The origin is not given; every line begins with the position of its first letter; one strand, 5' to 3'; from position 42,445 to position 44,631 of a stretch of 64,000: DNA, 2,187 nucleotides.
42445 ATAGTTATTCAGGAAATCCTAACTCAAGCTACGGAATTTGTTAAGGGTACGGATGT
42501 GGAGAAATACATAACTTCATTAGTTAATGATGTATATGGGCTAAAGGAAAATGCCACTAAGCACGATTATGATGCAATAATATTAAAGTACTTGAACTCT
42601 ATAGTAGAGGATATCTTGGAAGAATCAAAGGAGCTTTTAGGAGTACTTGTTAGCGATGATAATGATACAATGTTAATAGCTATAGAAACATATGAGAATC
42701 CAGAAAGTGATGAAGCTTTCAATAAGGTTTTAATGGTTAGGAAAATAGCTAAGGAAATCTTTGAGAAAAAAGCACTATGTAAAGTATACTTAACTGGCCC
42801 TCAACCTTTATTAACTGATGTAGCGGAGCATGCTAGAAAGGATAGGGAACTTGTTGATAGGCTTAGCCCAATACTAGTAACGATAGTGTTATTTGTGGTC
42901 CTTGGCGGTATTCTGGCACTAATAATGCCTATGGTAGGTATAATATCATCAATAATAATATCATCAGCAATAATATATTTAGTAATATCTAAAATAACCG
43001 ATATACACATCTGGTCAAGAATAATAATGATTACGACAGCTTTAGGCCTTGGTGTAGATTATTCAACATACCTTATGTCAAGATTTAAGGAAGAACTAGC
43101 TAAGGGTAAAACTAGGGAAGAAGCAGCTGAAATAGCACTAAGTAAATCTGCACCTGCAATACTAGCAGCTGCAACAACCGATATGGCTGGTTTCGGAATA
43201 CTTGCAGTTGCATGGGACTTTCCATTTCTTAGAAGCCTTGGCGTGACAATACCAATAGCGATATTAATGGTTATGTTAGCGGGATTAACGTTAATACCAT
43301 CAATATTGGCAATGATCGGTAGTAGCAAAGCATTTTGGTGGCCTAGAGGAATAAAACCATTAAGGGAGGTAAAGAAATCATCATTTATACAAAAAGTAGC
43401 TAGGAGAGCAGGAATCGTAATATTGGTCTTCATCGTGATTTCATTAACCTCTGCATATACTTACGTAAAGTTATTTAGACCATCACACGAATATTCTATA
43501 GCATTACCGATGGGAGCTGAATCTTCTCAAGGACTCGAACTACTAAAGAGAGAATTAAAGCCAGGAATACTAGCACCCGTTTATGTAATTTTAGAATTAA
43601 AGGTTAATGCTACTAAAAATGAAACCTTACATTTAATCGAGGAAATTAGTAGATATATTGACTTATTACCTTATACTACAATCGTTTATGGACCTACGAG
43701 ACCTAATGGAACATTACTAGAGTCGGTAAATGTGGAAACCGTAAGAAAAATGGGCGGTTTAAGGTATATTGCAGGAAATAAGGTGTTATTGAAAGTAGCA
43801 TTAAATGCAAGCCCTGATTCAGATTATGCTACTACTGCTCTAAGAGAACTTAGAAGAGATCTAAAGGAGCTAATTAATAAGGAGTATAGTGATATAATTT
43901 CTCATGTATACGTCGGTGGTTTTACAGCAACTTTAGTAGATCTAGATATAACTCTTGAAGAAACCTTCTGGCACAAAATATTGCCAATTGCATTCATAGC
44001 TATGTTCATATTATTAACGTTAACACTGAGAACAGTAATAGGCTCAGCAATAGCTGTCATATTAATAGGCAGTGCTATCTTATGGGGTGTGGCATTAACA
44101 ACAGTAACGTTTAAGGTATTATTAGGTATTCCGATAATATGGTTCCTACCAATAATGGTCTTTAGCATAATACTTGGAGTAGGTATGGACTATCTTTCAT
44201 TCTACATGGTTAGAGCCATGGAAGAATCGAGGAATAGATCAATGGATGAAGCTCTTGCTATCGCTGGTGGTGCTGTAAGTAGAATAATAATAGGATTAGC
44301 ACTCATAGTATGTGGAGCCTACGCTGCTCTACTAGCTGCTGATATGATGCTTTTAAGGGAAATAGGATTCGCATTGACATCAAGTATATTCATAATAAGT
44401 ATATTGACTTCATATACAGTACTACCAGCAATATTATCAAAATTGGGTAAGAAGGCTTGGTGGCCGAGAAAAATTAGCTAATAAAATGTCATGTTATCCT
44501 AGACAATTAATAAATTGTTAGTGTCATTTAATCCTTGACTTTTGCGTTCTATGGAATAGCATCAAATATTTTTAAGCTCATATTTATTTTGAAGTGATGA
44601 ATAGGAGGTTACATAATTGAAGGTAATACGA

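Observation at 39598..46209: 1627-aa MMPL/RND-type transporter with a hugely expanded ectodomain, in a PadR / surface protein / membrane-wHTH module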

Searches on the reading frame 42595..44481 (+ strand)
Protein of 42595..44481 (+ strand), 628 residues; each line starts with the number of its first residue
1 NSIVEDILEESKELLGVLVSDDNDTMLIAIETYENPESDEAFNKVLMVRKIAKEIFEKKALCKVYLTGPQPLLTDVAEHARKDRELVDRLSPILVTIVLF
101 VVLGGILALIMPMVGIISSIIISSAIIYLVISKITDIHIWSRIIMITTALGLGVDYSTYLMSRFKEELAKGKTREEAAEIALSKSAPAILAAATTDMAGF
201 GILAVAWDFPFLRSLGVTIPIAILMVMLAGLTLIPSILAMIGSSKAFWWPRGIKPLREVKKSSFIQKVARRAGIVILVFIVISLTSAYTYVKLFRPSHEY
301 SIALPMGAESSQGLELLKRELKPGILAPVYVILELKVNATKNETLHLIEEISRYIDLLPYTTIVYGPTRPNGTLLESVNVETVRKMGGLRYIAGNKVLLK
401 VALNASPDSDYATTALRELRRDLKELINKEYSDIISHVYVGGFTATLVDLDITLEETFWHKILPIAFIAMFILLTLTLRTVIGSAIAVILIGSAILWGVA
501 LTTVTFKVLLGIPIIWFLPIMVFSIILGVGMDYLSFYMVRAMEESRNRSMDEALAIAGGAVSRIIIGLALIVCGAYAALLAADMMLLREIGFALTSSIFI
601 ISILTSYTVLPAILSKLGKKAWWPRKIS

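Call 23: find_homologous_proteins(query=window:42595-44481:+, max_evalue=1e-10)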
Query window:42595-44481:+ (628 aa): 60 proteins with E <= 1e-10 among 8000 candidates.
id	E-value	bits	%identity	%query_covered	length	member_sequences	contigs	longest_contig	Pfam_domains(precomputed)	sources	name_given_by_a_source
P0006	4.0e-38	149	26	97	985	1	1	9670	PF03176.22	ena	-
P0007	2.6e-31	127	27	77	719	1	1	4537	PF03176.22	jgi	jgi:RND superfamily putative drug exporter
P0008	2.9e-31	127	25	92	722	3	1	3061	PF03176.22,PF00873.26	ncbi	-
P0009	3.6e-29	120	22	82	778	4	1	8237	PF03176.22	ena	-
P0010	1.4e-26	111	26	83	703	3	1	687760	PF03176.22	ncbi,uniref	ncbi:MMPL family transporter [Micromonospora arborensis]|uniref:MMPL family transporter n=1 Tax=Micr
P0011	4.6e-26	110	25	37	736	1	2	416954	PF03176.22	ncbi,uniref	ncbi:MMPL family transporter [Plantactinospora siamensis]|uniref:MMPL family transporter n=2 Tax=Pla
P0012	1.1e-25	108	26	79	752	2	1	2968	PF03176.22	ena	-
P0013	1.1e-25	108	25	83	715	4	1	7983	PF03176.22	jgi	jgi:RND superfamily putative drug exporter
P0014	1.6e-25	108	25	85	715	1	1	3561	PF03176.22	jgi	jgi:RND superfamily putative drug exporter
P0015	1.1e-24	105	24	85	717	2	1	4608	PF03176.22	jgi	jgi:RND superfamily putative drug exporter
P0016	2.0e-24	104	25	89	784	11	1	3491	PF03176.22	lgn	-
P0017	3.8e-24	103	24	90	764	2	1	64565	PF03176.22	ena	-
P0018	1.0e-23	102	23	97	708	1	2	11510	PF03176.22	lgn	-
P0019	1.6e-23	101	25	97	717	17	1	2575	PF03176.22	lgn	-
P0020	4.5e-23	100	28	36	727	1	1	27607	PF03176.22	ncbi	-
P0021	1.7e-22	98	23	84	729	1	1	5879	PF03176.22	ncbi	-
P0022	1.9e-22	98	24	85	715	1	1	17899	PF03176.22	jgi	jgi:RND superfamily putative drug exporter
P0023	1.9e-22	98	24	94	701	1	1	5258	PF03176.22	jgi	jgi:RND superfamily putative drug exporter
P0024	2.0e-22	98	24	85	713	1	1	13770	PF03176.22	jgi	jgi:RND superfamily putative drug exporter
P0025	4.5e-22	96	23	93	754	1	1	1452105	PF03176.22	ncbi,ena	-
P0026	5.2e-22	96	25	87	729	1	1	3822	PF03176.22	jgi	jgi:RND superfamily putative drug exporter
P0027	9.6e-22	95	24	94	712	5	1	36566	PF03176.22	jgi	jgi:uncharacterized membrane protein YdfJ with MMPL/SSD domain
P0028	2.6e-21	94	23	75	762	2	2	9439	PF03176.22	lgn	-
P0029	3.6e-21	94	26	83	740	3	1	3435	PF03176.22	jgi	jgi:RND superfamily putative drug exporter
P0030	4.5e-21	93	23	84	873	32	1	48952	PF03176.22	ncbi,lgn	ncbi:MAG: MMPL family transporter [Thermoplasmataceae archaeon]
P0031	6.8e-21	93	25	91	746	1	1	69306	PF03176.22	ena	-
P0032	2.0e-20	91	23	79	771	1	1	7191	PF03176.22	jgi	jgi:putative drug exporter of the RND superfamily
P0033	1.3e-19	88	25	90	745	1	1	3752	PF03176.22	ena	-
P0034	5.3e-19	86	24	95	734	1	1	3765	PF03176.22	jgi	jgi:putative drug exporter of the RND superfamily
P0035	5.6e-19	86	24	90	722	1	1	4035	PF03176.22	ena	-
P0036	1.2e-18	85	23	92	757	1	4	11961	PF03176.22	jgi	jgi:putative drug exporter of the RND superfamily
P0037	1.5e-18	85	25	84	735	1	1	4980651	PF03176.22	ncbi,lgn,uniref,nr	ncbi:MMPL family transporter [Mycobacterium sp. IDR2000157661]|uniref:MMPL family transporter n=1 Ta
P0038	2.6e-18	84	24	84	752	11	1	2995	PF03176.22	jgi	jgi:RND superfamily putative drug exporter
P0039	3.3e-18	84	35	23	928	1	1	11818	PF03176.22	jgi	jgi:RND superfamily putative drug exporter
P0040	3.6e-18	84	21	94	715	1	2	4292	PF03176.22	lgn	-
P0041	7.4e-18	83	21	94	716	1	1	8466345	PF03176.22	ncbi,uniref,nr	ncbi:MMPL family transporter [Rhodococcus opacus]|uniref:Transporter n=1 Tax=Rhodococcus opacus TaxI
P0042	2.2e-17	81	23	76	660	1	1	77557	PF03176.22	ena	-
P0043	2.4e-17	81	25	76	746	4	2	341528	PF03176.22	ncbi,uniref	ncbi:MMPL family transporter [Streptomyces sp. NPDC049555]|uniref:MMPL family transporter n=1 Tax=un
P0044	1.3e-16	78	24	76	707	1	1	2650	PF03176.22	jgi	jgi:RND superfamily putative drug exporter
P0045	1.8e-16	78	23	18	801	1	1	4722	PF03176.22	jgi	jgi:putative drug exporter of the RND superfamily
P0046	1.8e-16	78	24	76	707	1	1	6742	PF03176.22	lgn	-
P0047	2.2e-16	78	26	39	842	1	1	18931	PF03176.22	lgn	-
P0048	4.3e-16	77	25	80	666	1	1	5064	PF03176.22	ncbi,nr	ncbi:MAG: putative drug exporter of the superfamily, partial [Mycobacterium sp.]|nr:putative drug ex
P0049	8.6e-16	76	25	90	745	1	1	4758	PF03176.22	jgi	jgi:putative drug exporter of the RND superfamily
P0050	2.5e-15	74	25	88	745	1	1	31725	PF03176.22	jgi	jgi:putative drug exporter of the RND superfamily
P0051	1.8e-14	71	21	94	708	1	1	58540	PF03176.22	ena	-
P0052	1.8e-14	71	24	96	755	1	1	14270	PF03176.22,PF12349.15,PF02460.25,PF00873.26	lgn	-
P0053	1.8e-14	71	21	94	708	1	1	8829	PF03176.22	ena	-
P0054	1.8e-14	71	25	36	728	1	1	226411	PF03176.22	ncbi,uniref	ncbi:MMPL family transporter [Nonomuraea longicatena]|uniref:MMPL family transporter n=1 Tax=Nonomur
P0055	3.9e-14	70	22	95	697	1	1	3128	PF03176.22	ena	-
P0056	4.7e-14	70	24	51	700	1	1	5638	PF03176.22,PF00873.26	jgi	jgi:uncharacterized membrane protein YdfJ with MMPL/SSD domain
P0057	1.1e-13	69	26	33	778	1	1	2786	PF03176.22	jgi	jgi:RND superfamily putative drug exporter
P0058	1.3e-13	69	27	13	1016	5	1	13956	PF03176.22,PF12349.15,PF02460.25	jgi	-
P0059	1.4e-12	65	27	32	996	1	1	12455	PF03176.22,PF12349.15,PF02460.25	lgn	-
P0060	1.7e-12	65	34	17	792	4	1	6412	PF03176.22,PF12349.15,PF02460.25,PF02355.23,PF00873.26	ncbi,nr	ncbi:MAG: hydrophobe/amphiphile efflux-3 (HAE3) family transporter [Actinomycetia bacterium]|nr:hydr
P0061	1.8e-12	65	23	96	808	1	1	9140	PF03176.22,PF12349.15,PF02460.25,PF02355.23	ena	-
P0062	2.3e-11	61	24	37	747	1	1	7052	PF03176.22,PF12349.15,PF02460.25,PF02355.23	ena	-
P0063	2.9e-11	61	21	95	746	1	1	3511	PF03176.22,PF12349.15,PF02460.25,PF02355.23,PF00873.26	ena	-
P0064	5.9e-11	60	23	36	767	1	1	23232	PF03176.22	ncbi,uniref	ncbi:MMPL family transporter [Streptomyces sp. NPDC050636]|uniref:MMPL family transporter n=1 Tax=St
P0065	7.2e-11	59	33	16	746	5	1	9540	PF03176.22,PF12349.15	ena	-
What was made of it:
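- Closest known: Ordinary MMPL / HAE2-HAE3 RND transporters. Different: Best core identity is <= 27% (call 23).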

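Call 96: search_solved_structures(query=window:42595-44481:+, max_evalue=1e-20, show_alignments=3)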
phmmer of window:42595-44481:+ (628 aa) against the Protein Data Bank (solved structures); distinct sequences matched with E-value up to 1e-20: 19.
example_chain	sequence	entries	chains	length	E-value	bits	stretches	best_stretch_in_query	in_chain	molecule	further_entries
9rfu_D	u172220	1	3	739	4e-32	114.7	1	41-626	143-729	Siderophore exporter MmpL5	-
9rgb_D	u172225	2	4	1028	9e-32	113.6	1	41-626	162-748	Siderophore exporter MmpL5,Green fluorescent protein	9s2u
9b43_A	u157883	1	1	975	2.6e-31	112.1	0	44-398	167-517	MmpL4 protein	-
9u4t_A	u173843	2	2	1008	6.4e-31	110.8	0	44-398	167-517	MmpL4 protein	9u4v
8zkp_A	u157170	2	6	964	3.3e-29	105.1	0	41-388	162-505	Siderophore exporter MmpL5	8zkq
9u51_A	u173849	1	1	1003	3.9e-29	104.9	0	41-388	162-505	Siderophore exporter MmpL5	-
9gi0_B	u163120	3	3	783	9.1e-28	100.3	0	23-377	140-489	Siderophore exporter MmpL4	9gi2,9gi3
9syt_A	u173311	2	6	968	7.3e-27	97.4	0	23-381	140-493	Siderophore exporter MmpL4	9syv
9syj_A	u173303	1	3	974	7.8e-27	97.3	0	23-381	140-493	Siderophore exporter MmpL4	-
9dp6_A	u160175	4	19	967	1.2e-25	93.3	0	42-396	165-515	MmpL5 protein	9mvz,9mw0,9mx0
9b46_A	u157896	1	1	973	1.3e-25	93.3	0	42-396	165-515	MmpL5 protein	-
6n40_A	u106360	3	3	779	1.1e-21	80.2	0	64-243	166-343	Membrane protein, MmpL family protein | Trehalose monomycolate exporter MmpL3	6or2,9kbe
8qkk_A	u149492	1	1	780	1.1e-21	80.2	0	64-243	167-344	Trehalose monomycolate exporter MmpL3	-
7k7m_A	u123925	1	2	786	1.2e-21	80.2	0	64-243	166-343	Drug exporters of the RND superfamily-like protein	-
7c2m_A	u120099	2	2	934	3e-21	78.8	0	64-243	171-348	Chimera of drug exporters of the RND superfamily-like protein and Endolysin | Drug exporters of the RND superfamily-like protein,Endolysin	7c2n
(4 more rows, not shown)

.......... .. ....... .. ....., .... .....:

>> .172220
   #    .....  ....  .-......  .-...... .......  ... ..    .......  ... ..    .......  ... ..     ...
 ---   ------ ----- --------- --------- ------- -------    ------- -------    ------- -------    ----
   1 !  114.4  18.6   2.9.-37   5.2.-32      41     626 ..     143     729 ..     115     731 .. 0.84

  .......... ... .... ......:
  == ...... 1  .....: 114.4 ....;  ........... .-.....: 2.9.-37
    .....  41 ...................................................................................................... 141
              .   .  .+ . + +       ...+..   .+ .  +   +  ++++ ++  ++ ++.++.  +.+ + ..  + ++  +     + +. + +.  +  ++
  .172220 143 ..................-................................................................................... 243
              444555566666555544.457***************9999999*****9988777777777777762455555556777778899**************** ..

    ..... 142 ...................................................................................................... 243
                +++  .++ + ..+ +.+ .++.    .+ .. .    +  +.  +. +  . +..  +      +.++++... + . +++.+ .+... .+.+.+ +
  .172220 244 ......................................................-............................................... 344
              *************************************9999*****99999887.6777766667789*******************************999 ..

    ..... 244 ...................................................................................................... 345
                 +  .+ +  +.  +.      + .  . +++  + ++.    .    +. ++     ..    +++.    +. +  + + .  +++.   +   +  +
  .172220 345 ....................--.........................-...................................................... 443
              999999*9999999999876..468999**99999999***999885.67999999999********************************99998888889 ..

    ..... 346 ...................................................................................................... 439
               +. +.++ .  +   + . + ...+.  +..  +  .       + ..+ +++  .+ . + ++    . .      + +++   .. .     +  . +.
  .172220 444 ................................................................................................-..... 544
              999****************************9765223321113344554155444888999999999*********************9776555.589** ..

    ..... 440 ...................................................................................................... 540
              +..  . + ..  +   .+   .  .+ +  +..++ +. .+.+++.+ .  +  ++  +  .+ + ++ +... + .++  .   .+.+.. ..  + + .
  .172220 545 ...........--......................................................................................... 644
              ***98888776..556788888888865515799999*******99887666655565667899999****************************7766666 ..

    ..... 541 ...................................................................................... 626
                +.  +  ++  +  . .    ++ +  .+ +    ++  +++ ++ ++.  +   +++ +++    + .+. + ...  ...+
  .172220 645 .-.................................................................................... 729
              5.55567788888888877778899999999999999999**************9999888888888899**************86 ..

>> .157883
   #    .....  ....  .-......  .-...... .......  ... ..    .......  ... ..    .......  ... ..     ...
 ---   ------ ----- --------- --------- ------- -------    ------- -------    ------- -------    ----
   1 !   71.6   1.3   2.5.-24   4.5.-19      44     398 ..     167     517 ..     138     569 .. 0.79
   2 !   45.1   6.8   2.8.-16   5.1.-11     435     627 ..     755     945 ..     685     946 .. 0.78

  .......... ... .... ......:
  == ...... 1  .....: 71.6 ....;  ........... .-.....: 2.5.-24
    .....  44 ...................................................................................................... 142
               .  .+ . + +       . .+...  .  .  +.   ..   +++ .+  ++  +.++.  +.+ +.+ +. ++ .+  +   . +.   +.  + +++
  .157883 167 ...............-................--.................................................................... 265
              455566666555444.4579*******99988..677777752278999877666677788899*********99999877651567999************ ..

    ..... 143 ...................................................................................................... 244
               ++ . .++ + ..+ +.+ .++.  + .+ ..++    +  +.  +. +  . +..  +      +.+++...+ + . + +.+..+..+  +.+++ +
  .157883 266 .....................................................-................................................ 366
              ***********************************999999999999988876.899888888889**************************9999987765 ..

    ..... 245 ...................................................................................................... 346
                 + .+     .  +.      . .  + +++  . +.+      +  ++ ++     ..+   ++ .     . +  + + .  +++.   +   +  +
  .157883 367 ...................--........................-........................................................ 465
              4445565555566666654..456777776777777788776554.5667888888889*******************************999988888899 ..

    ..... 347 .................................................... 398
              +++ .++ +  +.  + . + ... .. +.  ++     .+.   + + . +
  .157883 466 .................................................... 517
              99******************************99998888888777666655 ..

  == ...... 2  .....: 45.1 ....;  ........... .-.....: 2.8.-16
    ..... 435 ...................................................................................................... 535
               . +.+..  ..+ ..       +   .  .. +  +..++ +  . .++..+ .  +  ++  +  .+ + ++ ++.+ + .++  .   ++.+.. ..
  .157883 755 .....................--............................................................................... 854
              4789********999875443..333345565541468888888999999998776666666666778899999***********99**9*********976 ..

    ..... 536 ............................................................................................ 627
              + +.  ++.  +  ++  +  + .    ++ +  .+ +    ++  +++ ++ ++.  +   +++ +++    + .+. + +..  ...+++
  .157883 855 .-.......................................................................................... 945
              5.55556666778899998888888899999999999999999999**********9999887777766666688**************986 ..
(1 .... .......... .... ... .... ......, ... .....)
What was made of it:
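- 42853..44478 (+): MMPL core: TM2-6 with D1154-Y1155, TM7, a normal-size periplasmic domain 2 (about residues 1295-1455), and TM8-12 with D1531-Y1532. Residue-by-residue alignment to MmpL5 with both DY pairs matched (call 96).
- On MMPL family (Pfam PF03176), RND superfamily: The protein aligns colinearly to MmpL5 through all helices (call 96). D1154-Y1155 and D1531-Y1532 align with the DY pairs of MmpL5 (call 96).
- The MmpL4 coiled-coil insertion maps into this protein's normal-size PD2 (call 96).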
